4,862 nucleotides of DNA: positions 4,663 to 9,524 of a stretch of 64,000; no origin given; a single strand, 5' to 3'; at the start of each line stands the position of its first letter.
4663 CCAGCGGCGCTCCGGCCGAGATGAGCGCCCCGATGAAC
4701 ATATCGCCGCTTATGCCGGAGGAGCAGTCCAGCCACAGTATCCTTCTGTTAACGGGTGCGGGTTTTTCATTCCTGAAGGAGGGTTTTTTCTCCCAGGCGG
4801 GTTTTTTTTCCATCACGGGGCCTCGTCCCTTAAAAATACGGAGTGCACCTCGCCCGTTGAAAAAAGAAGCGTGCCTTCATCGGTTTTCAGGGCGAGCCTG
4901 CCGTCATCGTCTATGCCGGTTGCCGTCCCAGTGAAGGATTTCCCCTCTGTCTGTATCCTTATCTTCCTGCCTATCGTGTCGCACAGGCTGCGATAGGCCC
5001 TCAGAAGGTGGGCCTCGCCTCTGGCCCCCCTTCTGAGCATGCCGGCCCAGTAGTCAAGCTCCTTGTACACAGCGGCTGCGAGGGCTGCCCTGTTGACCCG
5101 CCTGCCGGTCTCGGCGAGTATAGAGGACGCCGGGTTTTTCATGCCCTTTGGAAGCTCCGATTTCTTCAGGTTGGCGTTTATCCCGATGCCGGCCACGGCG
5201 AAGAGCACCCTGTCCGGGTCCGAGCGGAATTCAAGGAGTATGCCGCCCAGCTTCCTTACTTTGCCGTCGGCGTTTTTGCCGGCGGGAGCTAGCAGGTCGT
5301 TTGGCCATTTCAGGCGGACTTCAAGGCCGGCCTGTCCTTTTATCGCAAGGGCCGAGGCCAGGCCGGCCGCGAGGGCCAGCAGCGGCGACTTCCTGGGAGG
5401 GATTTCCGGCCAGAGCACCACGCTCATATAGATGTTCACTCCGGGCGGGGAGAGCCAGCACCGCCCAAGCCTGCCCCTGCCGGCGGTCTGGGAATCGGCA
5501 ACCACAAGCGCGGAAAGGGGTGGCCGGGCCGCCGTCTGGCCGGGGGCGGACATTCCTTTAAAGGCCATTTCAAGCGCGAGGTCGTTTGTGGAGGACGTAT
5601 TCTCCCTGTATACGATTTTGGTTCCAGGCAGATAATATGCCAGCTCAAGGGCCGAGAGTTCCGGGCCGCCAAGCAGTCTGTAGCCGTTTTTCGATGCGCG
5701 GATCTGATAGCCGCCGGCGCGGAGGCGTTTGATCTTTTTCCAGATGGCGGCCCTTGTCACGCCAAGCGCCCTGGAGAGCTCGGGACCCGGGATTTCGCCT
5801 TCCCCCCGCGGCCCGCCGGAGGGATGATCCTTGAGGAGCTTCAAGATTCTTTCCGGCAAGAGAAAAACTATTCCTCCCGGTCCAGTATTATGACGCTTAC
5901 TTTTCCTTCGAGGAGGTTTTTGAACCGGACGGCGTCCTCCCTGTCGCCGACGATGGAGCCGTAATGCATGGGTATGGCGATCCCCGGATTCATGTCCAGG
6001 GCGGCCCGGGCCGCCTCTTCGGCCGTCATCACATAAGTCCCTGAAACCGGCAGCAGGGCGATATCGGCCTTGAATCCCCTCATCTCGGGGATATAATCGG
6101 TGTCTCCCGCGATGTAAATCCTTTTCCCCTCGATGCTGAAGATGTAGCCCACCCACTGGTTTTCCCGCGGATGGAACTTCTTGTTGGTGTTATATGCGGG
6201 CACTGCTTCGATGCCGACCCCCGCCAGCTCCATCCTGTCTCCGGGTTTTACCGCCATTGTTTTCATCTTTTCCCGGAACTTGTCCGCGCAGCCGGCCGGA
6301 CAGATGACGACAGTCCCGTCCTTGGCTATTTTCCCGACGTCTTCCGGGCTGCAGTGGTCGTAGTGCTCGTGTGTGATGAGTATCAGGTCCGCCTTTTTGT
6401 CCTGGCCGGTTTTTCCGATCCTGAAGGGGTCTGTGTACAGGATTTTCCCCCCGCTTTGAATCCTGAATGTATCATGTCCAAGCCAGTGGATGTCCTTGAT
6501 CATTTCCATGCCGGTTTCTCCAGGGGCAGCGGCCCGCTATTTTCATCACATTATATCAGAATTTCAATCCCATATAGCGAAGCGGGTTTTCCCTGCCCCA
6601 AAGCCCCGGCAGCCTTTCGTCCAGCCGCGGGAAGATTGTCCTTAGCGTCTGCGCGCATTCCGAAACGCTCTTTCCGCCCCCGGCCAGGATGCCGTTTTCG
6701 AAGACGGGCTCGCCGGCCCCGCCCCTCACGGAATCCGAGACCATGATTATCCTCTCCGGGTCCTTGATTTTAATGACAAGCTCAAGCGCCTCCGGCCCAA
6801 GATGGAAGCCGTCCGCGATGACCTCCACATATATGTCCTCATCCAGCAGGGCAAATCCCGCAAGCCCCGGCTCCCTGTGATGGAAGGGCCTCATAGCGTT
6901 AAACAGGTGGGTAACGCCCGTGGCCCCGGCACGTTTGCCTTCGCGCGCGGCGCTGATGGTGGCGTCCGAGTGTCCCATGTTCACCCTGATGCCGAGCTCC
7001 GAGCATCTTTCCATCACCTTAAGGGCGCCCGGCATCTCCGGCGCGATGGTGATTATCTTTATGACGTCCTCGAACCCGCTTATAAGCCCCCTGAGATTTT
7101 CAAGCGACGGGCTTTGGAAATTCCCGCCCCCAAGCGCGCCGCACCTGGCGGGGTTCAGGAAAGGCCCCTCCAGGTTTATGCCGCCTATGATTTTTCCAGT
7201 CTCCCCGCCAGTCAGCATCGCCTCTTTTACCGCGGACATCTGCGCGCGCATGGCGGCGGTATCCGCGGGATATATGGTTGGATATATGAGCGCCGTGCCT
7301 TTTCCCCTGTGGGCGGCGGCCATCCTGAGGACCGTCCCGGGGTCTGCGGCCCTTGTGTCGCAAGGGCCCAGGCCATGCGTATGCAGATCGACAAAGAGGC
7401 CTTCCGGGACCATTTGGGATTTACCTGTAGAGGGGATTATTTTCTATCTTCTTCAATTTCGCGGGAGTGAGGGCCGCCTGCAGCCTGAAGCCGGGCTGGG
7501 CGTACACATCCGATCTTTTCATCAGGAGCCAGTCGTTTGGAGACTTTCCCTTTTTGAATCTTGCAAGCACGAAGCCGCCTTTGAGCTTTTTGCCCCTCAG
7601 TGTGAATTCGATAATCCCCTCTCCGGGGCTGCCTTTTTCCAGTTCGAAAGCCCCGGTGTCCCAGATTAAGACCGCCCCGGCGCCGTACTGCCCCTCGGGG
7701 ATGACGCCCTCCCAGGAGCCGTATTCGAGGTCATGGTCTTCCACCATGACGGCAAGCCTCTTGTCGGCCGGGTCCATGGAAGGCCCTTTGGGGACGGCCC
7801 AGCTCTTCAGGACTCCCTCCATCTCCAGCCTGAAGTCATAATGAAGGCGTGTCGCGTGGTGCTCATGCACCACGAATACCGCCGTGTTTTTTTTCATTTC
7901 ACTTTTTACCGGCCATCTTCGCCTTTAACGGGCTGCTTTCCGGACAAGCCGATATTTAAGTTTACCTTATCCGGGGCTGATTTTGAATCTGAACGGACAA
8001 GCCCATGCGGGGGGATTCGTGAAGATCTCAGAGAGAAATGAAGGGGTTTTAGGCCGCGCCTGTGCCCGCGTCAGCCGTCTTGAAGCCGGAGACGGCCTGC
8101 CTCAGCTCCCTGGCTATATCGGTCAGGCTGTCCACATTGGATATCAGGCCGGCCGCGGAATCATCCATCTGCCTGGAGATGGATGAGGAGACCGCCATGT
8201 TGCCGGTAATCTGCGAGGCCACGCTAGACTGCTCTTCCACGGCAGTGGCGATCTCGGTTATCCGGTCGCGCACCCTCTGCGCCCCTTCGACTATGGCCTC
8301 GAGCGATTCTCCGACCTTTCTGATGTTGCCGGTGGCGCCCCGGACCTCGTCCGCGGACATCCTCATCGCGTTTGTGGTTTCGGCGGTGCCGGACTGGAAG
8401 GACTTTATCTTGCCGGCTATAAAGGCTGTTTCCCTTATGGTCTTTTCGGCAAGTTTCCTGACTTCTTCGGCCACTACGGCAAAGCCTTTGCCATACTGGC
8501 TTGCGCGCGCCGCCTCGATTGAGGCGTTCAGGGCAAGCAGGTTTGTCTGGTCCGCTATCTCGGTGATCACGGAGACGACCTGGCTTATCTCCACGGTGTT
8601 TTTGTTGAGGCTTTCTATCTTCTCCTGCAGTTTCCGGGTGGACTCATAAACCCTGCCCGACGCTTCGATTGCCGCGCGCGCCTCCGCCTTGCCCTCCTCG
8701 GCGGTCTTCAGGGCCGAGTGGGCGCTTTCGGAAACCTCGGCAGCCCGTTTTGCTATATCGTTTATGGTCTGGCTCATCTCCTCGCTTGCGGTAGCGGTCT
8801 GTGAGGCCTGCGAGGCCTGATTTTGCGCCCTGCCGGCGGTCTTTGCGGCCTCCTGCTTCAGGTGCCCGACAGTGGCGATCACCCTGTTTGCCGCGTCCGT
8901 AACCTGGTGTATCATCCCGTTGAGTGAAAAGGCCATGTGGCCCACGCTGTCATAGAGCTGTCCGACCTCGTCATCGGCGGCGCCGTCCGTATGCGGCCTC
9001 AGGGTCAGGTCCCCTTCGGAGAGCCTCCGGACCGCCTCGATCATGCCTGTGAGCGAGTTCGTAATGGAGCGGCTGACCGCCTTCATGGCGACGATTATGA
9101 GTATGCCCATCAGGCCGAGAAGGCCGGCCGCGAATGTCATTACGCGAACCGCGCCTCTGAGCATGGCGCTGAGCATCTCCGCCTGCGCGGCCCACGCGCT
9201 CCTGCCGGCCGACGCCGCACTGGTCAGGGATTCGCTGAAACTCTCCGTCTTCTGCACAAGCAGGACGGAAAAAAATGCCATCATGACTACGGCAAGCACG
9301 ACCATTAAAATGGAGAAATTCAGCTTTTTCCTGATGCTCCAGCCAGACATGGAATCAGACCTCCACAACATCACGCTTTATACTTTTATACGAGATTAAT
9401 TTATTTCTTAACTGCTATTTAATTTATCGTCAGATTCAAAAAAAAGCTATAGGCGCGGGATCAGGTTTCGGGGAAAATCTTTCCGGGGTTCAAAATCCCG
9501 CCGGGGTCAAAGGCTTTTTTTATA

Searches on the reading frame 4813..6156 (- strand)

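Call 63: search_protein_families(library=pfam, proteins=[window:4813-6156:-], max_evalue=0.00001)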
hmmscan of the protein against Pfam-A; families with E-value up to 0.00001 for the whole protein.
window:4813-6156:- (447 aa): 3 families
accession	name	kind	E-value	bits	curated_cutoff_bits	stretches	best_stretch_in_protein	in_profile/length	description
PF03099.24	BPL_LplA_LipB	-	9.2e-15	55.2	21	1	216-325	25-131/133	Biotin/lipoate A/B protein ligase family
PF02237.23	BPL_C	-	3e-12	46.7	21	1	394-437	1-45/48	Biotin protein ligase C terminal domain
PF08279.18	HTH_11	-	1e-10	41.7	25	1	119-160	13-55/55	HTH domain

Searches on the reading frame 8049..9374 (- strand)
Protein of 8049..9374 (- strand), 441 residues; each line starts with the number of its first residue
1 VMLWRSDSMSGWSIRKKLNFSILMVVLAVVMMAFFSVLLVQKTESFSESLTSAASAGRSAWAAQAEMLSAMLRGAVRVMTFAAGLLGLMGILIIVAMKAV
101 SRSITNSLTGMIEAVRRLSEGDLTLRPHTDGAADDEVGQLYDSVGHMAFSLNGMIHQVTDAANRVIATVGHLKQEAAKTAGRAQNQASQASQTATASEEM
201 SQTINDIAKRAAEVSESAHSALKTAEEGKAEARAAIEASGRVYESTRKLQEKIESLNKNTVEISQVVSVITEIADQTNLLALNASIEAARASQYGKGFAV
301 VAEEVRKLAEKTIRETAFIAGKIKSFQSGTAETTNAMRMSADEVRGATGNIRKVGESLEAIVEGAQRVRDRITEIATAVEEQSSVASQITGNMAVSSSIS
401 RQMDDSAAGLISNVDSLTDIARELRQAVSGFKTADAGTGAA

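Call 63: search_protein_families(library=pfam, proteins=[window:8049-9374:-], max_evalue=0.00001)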
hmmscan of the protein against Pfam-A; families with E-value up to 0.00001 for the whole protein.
window:8049-9374:- (441 aa): 2 families
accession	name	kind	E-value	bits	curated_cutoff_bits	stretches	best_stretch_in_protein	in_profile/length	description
PF00015.26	MCPsignal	-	6.3e-42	143.8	34.6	1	245-397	17-169/172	Methyl-accepting chemotaxis protein (MCP) signalling domain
PF00672.30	HAMP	-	1.1e-07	32.5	25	1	100-152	2-52/53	HAMP domain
